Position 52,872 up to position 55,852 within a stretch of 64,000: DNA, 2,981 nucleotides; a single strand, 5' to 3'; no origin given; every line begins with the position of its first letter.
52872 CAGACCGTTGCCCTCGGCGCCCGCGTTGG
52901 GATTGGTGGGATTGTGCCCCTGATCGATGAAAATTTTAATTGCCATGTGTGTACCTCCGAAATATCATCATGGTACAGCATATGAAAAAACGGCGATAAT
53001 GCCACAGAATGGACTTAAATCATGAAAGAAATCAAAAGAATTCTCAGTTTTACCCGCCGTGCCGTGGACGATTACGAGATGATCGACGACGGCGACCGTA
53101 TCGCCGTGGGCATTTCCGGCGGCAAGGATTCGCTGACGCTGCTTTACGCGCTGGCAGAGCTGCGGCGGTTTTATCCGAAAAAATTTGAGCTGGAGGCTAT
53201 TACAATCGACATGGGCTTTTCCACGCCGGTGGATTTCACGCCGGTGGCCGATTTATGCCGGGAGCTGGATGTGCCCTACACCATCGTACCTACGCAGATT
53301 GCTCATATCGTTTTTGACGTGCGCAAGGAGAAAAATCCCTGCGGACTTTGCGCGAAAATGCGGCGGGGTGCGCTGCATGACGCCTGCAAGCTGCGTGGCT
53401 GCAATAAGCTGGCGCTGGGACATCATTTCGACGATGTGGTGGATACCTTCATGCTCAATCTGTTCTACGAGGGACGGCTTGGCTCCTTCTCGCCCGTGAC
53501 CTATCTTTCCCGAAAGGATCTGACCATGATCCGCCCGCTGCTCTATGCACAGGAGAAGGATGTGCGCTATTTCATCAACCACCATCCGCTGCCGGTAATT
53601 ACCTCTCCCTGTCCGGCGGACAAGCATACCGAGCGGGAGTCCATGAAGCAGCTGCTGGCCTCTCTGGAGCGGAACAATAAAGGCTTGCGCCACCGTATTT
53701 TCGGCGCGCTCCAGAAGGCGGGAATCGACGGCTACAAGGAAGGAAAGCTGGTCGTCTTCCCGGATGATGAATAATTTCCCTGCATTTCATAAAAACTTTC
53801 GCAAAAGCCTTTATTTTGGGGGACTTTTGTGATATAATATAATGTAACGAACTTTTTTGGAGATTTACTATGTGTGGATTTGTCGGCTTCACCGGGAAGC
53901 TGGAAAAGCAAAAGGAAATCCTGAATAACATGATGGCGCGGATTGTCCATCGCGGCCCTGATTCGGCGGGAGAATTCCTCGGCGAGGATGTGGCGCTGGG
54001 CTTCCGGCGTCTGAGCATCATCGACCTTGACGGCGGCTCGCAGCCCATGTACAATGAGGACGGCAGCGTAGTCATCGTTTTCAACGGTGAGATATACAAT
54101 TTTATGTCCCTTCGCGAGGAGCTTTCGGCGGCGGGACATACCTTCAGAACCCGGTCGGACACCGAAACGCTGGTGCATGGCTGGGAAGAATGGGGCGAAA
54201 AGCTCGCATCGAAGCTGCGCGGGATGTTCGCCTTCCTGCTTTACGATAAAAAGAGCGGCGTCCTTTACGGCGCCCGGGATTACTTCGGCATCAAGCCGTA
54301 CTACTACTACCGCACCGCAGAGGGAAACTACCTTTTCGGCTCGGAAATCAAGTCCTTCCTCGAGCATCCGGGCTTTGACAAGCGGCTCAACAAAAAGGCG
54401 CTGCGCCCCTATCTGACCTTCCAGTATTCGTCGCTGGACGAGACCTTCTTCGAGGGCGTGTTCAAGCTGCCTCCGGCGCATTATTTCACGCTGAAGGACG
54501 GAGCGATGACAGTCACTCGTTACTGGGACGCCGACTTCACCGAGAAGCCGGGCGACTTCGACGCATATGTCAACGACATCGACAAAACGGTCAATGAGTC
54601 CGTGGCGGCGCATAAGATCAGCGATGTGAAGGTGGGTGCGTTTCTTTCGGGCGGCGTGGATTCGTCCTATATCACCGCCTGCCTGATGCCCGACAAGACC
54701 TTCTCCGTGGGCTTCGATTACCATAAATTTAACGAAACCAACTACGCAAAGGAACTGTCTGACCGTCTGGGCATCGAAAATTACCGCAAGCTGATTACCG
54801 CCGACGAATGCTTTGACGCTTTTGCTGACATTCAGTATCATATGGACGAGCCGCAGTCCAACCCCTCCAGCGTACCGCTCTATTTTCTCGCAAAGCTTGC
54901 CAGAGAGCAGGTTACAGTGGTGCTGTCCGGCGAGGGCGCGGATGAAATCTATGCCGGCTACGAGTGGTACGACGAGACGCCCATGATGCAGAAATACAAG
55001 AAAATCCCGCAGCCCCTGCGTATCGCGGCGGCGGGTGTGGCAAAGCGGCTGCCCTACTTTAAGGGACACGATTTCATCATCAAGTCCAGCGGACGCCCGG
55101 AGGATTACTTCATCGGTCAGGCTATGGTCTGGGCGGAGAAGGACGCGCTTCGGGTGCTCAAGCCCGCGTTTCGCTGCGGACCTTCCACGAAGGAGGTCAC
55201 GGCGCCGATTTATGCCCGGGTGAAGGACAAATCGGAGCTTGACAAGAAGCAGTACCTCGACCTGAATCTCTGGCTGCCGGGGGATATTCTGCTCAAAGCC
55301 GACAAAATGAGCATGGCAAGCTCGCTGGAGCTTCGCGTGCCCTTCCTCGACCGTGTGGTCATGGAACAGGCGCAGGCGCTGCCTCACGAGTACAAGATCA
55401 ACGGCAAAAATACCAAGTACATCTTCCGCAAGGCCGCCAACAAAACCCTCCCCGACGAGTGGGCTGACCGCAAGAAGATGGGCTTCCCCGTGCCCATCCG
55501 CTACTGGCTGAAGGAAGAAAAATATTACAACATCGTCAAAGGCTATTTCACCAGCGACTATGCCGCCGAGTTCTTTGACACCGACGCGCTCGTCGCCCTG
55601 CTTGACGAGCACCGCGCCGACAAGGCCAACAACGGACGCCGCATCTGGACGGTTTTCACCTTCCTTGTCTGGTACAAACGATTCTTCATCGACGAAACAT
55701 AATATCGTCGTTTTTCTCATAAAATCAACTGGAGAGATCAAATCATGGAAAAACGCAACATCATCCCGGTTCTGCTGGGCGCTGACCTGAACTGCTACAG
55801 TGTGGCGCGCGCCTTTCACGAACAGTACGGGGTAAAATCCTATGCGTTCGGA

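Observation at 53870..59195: Putative peptidoglycan D-Asp/D-iso-Asn cross-bridge module: AsnB-family amidotransferase, ATP-grasp ligase, aspartate racemase, MurE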

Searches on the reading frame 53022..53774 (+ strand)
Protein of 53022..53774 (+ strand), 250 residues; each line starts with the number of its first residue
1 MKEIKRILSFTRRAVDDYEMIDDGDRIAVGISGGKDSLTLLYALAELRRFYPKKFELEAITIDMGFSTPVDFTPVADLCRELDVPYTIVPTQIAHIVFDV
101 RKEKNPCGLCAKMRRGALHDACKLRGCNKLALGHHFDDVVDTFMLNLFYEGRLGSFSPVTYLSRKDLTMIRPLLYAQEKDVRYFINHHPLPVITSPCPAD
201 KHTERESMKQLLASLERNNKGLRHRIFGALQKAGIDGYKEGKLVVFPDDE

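Call 3: search_protein_families(library=pfam, proteins=[window:53022-53774:+])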
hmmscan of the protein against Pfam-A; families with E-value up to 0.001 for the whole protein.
window:53022-53774:+ (250 aa): 1 family
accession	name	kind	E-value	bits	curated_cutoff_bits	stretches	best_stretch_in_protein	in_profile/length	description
PF01171.26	ATP_bind_3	-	2.9e-18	66.7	27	1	27-206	2-177/182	PP-loop family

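Call 4: search_protein_families(library=ncbifam, proteins=[window:53022-53774:+])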
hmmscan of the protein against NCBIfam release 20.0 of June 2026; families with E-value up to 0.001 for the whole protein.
window:53022-53774:+ (250 aa): 7 families
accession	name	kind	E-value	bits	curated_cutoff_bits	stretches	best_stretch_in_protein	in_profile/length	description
NF007972.0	PRK10696.1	equivalog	2e-59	201.3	272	1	4-232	21-250/295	tRNA 2-thiocytidine(32) synthetase TtcA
TIGR02432.1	lysidine_TilS_N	equivalog_domain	1.3e-20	74.1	93.6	1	26-210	1-185/189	tRNA lysidine(34) synthetase TilS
NF049949.1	tRNAsynTtuAPyrococ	equivalog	1.2e-18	67.3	450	1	12-226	35-249/292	tRNA-5-methyluridine(54) 2-sulfurtransferase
NF047749.1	tRNAThiolNcsA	equivalog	1.4e-16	60.5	500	1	21-229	50-274/322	tRNA 2-thiolation protein NcsA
NF007942.0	PRK10660.1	equivalog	7e-10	38.3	606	1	22-208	15-195/439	tRNA lysidine(34) synthetase TilS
TIGR00269.1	TIGR00269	hypoth_equivalog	7.5e-07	29.4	62.75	1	169-232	3-66/104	TIGR00269 family protein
TIGR00268.2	TIGR00268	equivalog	6.6e-06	25.6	150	1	20-141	9-126/259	ATP-dependent sacrificial sulfur transferase LarE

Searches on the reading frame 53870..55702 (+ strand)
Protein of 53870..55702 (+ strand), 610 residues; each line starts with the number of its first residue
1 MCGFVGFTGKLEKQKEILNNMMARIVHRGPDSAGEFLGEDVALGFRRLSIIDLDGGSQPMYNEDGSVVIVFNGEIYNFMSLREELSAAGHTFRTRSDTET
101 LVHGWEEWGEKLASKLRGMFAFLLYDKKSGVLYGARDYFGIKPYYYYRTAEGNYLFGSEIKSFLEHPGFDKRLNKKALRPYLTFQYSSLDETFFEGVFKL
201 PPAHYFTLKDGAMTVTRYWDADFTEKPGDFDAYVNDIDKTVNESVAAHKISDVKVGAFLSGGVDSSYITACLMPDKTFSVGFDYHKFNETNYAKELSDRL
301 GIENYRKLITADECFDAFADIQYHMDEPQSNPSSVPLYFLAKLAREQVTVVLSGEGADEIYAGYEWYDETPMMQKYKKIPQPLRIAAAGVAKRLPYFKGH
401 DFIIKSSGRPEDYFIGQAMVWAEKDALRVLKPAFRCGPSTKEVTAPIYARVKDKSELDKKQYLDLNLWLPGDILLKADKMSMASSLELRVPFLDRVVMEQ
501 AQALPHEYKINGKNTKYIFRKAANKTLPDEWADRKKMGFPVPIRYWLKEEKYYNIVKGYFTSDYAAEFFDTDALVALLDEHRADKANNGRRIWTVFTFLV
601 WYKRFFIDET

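Call 3: search_protein_families(library=pfam, proteins=[window:53870-55702:+])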
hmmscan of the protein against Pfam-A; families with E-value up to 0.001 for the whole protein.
window:53870-55702:+ (610 aa): 4 families
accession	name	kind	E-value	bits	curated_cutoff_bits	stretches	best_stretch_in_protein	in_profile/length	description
PF00733.27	Asn_synthase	-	3.4e-92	310.3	21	1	237-602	2-353/354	Asparagine synthase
PF13537.11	GATase_7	-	1.9e-44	151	25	1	46-164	2-122/123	Glutamine amidotransferase domain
PF13522.11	GATase_6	-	1.4e-38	132.3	27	1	30-159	1-130/130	Glutamine amidotransferase domain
PF12481.13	DUF3700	-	0.00031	20.8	27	1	110-160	123-173/228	Aluminium induced protein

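Call 4: search_protein_families(library=ncbifam, proteins=[window:53870-55702:+])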
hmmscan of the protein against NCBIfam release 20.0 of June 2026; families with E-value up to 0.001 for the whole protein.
window:53870-55702:+ (610 aa): 9 families
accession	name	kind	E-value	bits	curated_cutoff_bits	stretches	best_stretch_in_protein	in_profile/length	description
TIGR01536.1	asn_synth_AEB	equivalog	2e-159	531.9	267.1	1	2-539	1-517/517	asparagine synthase (glutamine-hydrolyzing)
TIGR03108.1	eps_aminotran_1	hypoth_equivalog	8.6e-155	516.9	816.9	1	1-598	1-621/628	XrtA/PEP-CTERM system amidotransferase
TIGR03104.1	trio_amidotrans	equivalog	8e-110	367.8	570.1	2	2-370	5-386/589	N-acetylglutaminylglutamine amidotransferase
NF006949.0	PRK09431.1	equivalog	2.6e-91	306.8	499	3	1-165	1-167/554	asparagine synthase B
NF033535.1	lass_lactam_cya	exception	3.1e-64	217.7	525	2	11-384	13-400/668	lasso peptide isopeptide bond-forming cyclase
NF001484.0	PRK00331.1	subfamily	1.1e-12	47.1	381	1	58-136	86-175/601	isomerizing glutamine--fructose-6-phosphate transaminase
TIGR01135.1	glmS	equivalog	8.8e-11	41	418.05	1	59-136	86-174/607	glutamine--fructose-6-phosphate transaminase (isomerizing)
NF033561.1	macrolact_Ik_Al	subfamily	2.4e-10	39.7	300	1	174-286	137-248/561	albusnodin/ikarugamycin family macrolactam cyclase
TIGR01134.1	purF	equivalog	2.5e-10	40.3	350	1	57-160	84-196/432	amidophosphoribosyltransferase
